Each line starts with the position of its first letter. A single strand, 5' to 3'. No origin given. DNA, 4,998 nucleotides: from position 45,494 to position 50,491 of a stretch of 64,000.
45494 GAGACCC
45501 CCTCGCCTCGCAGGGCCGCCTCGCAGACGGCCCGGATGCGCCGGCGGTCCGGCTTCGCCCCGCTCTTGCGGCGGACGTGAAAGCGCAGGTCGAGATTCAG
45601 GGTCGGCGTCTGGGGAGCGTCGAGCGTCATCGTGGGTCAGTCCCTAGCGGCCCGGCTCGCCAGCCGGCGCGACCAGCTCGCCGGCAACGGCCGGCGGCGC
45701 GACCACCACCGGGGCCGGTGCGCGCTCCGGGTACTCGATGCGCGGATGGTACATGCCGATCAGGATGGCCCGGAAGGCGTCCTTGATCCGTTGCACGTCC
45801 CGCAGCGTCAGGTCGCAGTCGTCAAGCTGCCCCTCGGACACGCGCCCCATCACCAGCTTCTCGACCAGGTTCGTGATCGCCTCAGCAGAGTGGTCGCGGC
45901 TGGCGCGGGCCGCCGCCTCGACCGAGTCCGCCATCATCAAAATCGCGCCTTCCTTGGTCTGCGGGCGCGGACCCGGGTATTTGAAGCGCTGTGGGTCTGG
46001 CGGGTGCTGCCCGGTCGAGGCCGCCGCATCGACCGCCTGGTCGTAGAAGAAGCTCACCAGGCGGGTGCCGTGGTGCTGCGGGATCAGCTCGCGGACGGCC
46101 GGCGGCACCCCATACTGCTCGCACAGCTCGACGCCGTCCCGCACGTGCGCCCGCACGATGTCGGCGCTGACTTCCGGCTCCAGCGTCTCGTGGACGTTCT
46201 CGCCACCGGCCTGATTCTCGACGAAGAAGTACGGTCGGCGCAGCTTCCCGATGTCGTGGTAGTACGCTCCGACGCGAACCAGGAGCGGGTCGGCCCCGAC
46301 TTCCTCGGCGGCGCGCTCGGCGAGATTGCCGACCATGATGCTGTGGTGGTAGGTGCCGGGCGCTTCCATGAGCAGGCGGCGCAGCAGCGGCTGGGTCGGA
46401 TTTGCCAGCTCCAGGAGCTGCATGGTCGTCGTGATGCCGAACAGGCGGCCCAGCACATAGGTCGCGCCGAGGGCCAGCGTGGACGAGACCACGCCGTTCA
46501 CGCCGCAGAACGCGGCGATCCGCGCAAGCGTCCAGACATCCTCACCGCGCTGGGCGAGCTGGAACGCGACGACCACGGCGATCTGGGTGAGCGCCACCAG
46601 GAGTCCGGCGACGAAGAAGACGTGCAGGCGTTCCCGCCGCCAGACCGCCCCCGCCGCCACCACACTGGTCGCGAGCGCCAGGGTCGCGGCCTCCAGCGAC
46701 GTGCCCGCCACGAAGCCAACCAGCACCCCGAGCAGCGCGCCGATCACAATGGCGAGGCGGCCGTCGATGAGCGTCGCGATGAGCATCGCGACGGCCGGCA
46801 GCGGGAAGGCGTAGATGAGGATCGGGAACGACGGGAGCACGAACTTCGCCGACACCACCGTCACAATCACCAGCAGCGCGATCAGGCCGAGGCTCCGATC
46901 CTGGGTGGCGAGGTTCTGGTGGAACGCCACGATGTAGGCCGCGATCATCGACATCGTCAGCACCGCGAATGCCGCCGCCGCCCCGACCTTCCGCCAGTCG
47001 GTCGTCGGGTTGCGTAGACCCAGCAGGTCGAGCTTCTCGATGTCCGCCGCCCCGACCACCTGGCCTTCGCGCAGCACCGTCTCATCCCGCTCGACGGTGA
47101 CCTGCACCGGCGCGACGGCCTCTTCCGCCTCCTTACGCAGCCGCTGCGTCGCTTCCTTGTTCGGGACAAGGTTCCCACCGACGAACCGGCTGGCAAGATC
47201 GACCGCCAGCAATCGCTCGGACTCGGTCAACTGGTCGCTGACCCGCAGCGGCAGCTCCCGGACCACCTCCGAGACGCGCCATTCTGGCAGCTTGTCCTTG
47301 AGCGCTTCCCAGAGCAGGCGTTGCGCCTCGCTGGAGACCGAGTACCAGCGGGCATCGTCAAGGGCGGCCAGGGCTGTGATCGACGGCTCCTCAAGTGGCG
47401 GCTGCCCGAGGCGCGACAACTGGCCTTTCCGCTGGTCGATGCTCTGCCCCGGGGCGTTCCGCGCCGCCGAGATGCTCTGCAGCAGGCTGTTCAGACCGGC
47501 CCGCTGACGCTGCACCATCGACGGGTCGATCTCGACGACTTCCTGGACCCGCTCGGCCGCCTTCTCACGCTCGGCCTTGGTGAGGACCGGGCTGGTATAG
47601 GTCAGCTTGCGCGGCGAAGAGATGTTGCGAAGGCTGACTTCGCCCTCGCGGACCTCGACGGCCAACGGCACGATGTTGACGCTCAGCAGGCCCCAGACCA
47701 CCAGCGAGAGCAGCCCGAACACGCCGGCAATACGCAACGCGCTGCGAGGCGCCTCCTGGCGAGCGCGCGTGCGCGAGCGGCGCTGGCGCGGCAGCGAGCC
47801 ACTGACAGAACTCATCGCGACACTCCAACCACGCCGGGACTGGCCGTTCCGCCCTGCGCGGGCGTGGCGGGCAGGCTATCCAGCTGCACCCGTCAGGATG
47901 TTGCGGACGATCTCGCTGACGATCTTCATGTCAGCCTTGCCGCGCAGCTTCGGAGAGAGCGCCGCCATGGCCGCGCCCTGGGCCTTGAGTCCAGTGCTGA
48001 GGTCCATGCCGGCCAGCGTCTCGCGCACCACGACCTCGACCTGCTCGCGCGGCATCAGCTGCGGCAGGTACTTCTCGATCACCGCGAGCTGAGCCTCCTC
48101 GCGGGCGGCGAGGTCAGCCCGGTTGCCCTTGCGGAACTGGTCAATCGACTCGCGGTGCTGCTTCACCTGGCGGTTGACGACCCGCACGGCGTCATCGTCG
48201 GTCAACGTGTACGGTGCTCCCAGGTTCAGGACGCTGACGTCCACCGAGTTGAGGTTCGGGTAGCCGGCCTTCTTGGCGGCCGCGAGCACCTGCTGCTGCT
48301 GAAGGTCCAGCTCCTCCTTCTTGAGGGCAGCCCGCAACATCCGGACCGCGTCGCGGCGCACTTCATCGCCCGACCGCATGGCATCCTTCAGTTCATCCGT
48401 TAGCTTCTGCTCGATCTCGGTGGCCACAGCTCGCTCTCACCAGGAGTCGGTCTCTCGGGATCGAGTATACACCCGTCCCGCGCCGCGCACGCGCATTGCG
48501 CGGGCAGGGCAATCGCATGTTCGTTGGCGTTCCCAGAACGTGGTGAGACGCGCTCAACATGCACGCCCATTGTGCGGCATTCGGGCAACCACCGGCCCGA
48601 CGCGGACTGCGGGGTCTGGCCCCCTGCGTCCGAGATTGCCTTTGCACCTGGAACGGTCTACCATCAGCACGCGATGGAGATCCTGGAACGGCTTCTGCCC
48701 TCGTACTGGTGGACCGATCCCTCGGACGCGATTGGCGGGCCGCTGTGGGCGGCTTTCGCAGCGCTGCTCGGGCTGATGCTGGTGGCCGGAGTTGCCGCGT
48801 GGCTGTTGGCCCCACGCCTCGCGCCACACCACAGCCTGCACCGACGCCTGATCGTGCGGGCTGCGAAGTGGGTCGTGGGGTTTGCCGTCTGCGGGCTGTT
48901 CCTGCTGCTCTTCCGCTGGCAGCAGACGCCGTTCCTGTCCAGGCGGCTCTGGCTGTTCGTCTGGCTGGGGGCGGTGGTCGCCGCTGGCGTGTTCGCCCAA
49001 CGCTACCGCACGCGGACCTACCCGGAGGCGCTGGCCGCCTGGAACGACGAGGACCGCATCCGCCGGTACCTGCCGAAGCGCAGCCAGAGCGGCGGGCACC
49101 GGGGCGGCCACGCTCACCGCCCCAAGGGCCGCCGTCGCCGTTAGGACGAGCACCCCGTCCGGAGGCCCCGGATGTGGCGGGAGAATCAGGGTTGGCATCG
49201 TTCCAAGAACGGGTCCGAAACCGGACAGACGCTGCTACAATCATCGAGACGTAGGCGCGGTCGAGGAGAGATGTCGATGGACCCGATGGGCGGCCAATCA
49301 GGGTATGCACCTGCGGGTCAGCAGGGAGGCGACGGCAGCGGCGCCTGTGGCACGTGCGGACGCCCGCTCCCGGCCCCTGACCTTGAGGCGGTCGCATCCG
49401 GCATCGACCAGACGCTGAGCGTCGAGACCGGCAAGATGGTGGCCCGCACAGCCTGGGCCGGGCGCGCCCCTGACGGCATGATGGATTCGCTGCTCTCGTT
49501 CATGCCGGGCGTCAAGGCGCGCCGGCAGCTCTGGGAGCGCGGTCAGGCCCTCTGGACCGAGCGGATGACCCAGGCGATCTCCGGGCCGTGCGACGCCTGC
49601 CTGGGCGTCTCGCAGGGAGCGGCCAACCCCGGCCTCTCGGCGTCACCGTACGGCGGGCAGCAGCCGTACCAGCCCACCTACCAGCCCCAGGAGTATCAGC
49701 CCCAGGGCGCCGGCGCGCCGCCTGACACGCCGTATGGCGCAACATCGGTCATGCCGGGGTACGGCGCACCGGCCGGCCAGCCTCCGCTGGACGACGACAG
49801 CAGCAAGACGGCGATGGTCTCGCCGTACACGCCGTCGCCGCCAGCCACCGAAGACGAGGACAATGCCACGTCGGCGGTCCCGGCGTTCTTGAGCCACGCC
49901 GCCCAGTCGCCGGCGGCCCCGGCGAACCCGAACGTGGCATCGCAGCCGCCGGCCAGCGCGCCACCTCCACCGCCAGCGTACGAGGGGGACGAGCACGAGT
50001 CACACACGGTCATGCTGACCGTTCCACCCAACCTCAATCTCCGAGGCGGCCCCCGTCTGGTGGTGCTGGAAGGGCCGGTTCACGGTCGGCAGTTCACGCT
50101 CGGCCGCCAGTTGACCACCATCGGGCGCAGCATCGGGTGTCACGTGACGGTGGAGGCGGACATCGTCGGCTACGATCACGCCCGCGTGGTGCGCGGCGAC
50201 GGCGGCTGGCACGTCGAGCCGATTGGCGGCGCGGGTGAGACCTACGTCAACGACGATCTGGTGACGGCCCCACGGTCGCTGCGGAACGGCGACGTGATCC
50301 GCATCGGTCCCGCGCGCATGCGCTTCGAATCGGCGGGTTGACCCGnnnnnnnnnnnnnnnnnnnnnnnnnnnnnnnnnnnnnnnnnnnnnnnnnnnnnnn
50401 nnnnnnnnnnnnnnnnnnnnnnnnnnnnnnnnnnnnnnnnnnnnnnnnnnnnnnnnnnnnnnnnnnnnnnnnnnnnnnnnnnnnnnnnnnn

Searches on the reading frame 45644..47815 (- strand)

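Call 14: search_protein_families(library=pfam, proteins=[window:45644-47815:-])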
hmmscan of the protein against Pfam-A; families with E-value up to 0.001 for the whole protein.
window:45644-47815:- (723 aa): 3 families
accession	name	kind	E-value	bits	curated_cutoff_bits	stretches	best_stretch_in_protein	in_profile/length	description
PF07697.16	7TMR-HDED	-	3e-39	135.8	27.6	1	57-267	2-222/224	7TM-HD extracellular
PF07698.17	7TM-7TMR_HD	-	3.5e-28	99.3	29.4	1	276-463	3-190/190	7TM receptor with intracellular HD hydrolase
PF01966.28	HD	-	1.5e-18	67.6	22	1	488-634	1-115/116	HD domain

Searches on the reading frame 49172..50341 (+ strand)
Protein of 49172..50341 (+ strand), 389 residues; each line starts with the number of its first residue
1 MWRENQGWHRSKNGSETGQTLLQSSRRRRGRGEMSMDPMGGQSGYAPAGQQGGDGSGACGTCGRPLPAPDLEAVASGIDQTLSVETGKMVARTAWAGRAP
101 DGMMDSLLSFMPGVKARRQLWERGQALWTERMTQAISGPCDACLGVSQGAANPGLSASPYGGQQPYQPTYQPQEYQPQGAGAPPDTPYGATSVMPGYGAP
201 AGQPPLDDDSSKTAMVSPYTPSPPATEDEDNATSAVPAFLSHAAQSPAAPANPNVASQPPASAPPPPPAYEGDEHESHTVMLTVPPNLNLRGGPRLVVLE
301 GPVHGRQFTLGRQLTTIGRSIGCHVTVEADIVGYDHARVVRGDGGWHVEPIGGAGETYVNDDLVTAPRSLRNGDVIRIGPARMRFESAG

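Call 14: search_protein_families(library=pfam, proteins=[window:49172-50341:+])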
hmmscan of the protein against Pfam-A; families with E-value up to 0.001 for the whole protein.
window:49172-50341:+ (389 aa): 2 families
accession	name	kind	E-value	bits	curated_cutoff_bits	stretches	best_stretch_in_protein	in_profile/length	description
PF00498.31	FHA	-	1.7e-10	41.6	20.7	1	315-379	1-67/67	FHA domain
PF16697.10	Yop-YscD_cpl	-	1.2e-08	35.5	33.2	1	298-387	2-92/94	Inner membrane component of T3SS, cytoplasmic domain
